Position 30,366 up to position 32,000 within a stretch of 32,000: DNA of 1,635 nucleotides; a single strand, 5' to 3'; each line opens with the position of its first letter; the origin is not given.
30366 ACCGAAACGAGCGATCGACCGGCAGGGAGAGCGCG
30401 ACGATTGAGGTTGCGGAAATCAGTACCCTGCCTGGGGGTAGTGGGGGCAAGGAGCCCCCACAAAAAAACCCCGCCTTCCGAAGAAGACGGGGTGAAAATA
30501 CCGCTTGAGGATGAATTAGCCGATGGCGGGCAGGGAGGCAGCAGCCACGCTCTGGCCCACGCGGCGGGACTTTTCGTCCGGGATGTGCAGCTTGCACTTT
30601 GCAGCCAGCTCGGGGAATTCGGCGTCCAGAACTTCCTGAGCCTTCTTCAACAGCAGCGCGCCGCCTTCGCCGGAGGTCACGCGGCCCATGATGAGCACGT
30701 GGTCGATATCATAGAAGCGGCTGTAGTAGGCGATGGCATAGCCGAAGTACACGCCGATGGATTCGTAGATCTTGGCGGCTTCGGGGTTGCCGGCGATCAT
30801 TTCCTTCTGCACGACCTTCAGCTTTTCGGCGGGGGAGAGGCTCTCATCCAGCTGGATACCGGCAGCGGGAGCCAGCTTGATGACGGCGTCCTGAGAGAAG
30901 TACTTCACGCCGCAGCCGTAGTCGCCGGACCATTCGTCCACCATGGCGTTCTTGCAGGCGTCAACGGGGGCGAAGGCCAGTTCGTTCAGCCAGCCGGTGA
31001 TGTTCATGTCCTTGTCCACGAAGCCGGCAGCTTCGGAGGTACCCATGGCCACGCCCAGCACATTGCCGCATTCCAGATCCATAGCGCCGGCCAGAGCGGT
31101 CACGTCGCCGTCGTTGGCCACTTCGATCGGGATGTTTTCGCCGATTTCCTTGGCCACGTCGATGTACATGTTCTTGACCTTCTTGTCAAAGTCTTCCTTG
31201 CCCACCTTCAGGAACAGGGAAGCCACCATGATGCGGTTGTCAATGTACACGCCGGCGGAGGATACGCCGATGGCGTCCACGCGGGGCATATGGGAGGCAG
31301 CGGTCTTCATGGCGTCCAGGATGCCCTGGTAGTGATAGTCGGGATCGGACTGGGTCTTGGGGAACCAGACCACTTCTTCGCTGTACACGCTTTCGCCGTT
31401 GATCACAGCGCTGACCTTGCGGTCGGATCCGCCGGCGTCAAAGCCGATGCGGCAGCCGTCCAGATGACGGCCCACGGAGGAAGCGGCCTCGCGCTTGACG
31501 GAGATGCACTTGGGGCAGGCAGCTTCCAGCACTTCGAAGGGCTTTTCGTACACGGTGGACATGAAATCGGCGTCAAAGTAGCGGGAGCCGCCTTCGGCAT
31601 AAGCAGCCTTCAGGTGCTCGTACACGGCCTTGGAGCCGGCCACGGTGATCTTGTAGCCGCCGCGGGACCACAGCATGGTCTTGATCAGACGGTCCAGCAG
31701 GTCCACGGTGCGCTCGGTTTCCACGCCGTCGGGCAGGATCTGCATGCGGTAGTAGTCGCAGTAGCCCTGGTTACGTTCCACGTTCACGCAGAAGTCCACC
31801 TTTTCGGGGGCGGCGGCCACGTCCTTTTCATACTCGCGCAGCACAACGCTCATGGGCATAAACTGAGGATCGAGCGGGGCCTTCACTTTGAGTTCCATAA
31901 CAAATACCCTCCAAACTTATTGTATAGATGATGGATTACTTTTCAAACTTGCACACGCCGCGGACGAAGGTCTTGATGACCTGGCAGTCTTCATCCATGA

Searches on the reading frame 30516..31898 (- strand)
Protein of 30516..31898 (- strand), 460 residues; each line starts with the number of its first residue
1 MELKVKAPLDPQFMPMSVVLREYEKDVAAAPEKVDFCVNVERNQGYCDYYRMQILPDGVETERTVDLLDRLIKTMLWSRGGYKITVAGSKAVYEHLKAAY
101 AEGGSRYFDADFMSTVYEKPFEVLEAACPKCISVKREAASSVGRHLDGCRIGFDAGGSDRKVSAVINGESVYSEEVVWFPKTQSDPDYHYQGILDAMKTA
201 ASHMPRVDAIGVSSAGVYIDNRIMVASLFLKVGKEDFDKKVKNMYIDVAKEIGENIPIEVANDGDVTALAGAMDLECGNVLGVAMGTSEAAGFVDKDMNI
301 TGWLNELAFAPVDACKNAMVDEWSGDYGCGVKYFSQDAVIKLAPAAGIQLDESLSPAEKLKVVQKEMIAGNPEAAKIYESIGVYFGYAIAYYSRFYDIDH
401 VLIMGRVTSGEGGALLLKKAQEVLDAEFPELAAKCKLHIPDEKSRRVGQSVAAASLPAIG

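Call 12: find_encoding_contigs(protein=window:30516-31898:-, flank=4000, max_places=10)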
Protein window:30516-31898:- (460 aa): 3 contigs read that carry it; 2 places shown.
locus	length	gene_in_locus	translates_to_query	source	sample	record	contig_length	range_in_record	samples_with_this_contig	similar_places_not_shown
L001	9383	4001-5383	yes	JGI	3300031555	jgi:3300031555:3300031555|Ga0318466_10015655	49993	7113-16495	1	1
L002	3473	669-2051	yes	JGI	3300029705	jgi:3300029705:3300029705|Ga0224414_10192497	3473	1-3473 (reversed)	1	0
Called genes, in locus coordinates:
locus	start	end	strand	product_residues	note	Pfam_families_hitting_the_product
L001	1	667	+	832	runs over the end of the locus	PF00403:HMA, PF00122:E1-E2_ATPase, PF00702:Hydrolase, PF00403:HMA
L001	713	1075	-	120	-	PF01325:Fe_dep_repress, PF02742:Fe_dep_repr_C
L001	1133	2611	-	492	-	PF00656:Peptidase_C14, PF13860:FlgD_ig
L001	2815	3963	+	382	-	PF07969:Amidohydro_3 (weak), PF01979:Amidohydro_1, PF07969:Amidohydro_3 (weak)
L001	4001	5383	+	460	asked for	PF00480:ROK (weak)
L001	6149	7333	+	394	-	PF01546:Peptidase_M20, PF07687:M20_dimer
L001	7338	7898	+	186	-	PF13529:Peptidase_C39_2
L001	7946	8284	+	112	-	PF04480:DUF559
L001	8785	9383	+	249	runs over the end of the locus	PF02535:Zip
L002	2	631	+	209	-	PF01979:Amidohydro_1, PF07969:Amidohydro_3 (weak)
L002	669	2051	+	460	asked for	PF00480:ROK (weak)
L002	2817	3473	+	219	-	?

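Call 19: find_homologous_proteins(query=window:30516-31898:-, max_evalue=1e-50)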
Query window:30516-31898:- (460 aa): 8000 proteins with E <= 1e-50 among 8000 candidates; the best 120 are listed.
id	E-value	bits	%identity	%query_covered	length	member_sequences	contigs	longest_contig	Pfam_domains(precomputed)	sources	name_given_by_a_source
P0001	5.2e-290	979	95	100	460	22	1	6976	PF00480.27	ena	-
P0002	2.8e-266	901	88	100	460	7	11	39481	PF00480.27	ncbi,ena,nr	ncbi:MAG: ROK family protein [Clostridiales bacterium]|nr:ROK family protein [Clostridiales bacteriu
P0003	1.1e-261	886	85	100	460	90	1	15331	-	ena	-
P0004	1.6e-261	885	85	100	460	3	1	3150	-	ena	-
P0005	1.3e-235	800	79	100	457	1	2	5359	PF00480.27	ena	-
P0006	1.8e-234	796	79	100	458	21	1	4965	PF00480.27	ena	-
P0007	3.1e-234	796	79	100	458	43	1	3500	-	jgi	-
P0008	3.8e-233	792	78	100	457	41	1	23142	-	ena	-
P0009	2.2e-232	789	79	100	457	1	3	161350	PF00480.27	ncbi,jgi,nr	ncbi:MAG: ROK family protein [Clostridiales bacterium]|nr:ROK family protein [Clostridiales bacteriu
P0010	1.5e-231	787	77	100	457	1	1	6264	PF00480.27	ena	-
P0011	9.3e-231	784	77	100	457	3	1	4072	PF00480.27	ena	-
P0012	1.1e-230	784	77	100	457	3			-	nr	nr:hypothetical protein [uncultured bacterium]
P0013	1.5e-230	783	77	100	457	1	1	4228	PF00480.27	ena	-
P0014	1.0e-229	781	76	99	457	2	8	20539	PF00480.27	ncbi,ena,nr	ncbi:MAG: ROK family protein [Clostridia bacterium]|nr:ROK family protein [Clostridia bacterium]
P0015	1.2e-229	780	77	100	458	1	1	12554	PF00480.27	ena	-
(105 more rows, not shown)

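Call 20: find_encoding_contigs(protein=P0001, flank=3500, max_places=3)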
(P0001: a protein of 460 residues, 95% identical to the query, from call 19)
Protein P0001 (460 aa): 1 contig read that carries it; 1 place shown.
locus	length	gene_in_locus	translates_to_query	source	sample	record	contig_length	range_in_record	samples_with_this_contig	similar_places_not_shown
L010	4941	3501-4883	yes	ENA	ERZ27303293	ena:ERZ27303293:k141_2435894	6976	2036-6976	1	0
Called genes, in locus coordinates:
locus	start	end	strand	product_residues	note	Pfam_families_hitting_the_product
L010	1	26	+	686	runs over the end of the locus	?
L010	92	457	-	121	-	PF01325:Fe_dep_repress, PF02742:Fe_dep_repr_C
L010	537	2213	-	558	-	PF12770:CHAT (weak), PF13860:FlgD_ig (weak)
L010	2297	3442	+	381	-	PF07969:Amidohydro_3 (weak), PF01979:Amidohydro_1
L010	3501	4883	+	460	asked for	PF00480:ROK (faint)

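Call 21: find_encoding_contigs(protein=P0002, flank=3500, max_places=4)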
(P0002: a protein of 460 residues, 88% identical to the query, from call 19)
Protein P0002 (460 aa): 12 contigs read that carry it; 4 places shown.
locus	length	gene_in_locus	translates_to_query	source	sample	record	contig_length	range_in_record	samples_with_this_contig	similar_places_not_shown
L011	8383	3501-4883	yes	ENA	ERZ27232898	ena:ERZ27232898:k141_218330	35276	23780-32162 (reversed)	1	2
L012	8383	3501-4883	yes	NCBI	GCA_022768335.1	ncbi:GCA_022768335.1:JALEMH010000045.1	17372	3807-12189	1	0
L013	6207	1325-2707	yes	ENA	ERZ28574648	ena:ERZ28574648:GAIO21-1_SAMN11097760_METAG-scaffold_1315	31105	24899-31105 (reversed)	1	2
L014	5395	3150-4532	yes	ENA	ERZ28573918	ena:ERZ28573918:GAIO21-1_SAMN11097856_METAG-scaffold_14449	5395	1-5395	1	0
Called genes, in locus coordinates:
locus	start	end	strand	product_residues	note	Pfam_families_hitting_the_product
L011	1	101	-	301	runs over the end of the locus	-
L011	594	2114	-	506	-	PF12770:CHAT (weak), PF00656:Peptidase_C14 (weak), PF13860:FlgD_ig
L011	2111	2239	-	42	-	-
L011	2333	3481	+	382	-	PF07969:Amidohydro_3 (weak), PF01979:Amidohydro_1, PF07969:Amidohydro_3 (weak)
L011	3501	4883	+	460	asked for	PF00480:ROK (weak)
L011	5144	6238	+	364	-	PF01408:GFO_IDH_MocA, PF22725:GFO_IDH_MocA_C3, PF02894:GFO_IDH_MocA_C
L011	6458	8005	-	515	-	PF13191:AAA_16 (faint), PF25199:nSTAND_NTPase5 (faint), PF00005:ABC_tran, PF05729:NACHT (faint), PF13304:AAA_21 (faint), PF13401:AAA_22 (faint), PF13521:AAA_28 (faint), PF00005:ABC_tran, +1 more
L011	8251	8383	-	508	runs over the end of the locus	PF10646:Germane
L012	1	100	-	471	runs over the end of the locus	-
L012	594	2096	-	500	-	PF12770:CHAT (weak), PF00656:Peptidase_C14 (weak), PF13860:FlgD_ig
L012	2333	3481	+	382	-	PF07969:Amidohydro_3 (weak), PF01979:Amidohydro_1, PF07969:Amidohydro_3 (weak)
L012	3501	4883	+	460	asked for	PF00480:ROK (weak)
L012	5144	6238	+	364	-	PF01408:GFO_IDH_MocA, PF22725:GFO_IDH_MocA_C3, PF02894:GFO_IDH_MocA_C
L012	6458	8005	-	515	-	PF13191:AAA_16 (faint), PF25199:nSTAND_NTPase5 (faint), PF00005:ABC_tran, PF05729:NACHT (faint), PF13304:AAA_21 (faint), PF13401:AAA_22 (faint), PF13521:AAA_28 (faint), PF00005:ABC_tran, +1 more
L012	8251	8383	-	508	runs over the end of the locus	PF10646:Germane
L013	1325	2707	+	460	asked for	PF00480:ROK (weak)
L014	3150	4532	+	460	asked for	PF00480:ROK (weak)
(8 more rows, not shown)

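Call 22: find_encoding_contigs(protein=P0003, flank=3500, max_places=3)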
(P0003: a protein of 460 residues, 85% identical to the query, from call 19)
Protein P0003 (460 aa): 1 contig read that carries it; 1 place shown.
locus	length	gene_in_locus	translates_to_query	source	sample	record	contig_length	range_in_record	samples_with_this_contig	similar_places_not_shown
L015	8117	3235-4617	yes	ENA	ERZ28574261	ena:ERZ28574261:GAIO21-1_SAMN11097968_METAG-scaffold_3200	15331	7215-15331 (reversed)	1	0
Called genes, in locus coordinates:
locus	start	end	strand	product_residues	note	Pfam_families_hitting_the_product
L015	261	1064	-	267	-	PF00702:Hydrolase, PF13344:Hydrolase_6, PF13242:Hydrolase_like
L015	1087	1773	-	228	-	PF02308:MgtC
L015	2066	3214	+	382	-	PF07969:Amidohydro_3 (weak), PF01979:Amidohydro_1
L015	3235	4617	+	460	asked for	-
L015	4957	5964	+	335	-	PF00356:LacI, PF00532:Peripla_BP_1, PF13407:Peripla_BP_4, PF13377:Peripla_BP_3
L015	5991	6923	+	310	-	PF00528:BPD_transp_1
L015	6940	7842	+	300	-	PF00528:BPD_transp_1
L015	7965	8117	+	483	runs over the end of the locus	PF01547:SBP_bac_1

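Call 23: find_encoding_contigs(protein=P0009, flank=3500, max_places=3)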
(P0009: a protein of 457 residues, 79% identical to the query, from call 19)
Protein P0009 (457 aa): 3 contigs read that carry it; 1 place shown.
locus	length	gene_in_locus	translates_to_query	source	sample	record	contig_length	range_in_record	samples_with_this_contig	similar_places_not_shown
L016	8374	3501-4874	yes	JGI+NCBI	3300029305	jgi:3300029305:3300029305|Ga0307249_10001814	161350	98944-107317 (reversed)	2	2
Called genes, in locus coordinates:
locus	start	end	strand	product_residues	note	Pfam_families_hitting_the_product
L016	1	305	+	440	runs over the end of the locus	PF11638:DnaA_N (faint), PF00308:Bac_DnaA, PF01695:IstB_IS21 (weak), PF08299:Bac_DnaA_C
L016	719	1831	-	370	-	PF01381:HTH_3, PF12844:HTH_19, PF13560:HTH_31 (weak)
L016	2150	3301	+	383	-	PF07969:Amidohydro_3 (weak), PF01979:Amidohydro_1, PF07969:Amidohydro_3 (weak)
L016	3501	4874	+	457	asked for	PF00480:ROK (weak)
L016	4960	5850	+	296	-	PF13353:Fer4_12 (weak), PF00037:Fer4 (faint), PF12837:Fer4_6 (faint), PF04055:Radical_SAM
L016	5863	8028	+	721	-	PF02901:PFL-like, PF01228:Gly_radical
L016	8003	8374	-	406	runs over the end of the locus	PF01743:PolyA_pol, PF12627:PolyA_pol_RNAbd, PF13735:tRNA_NucTran2_2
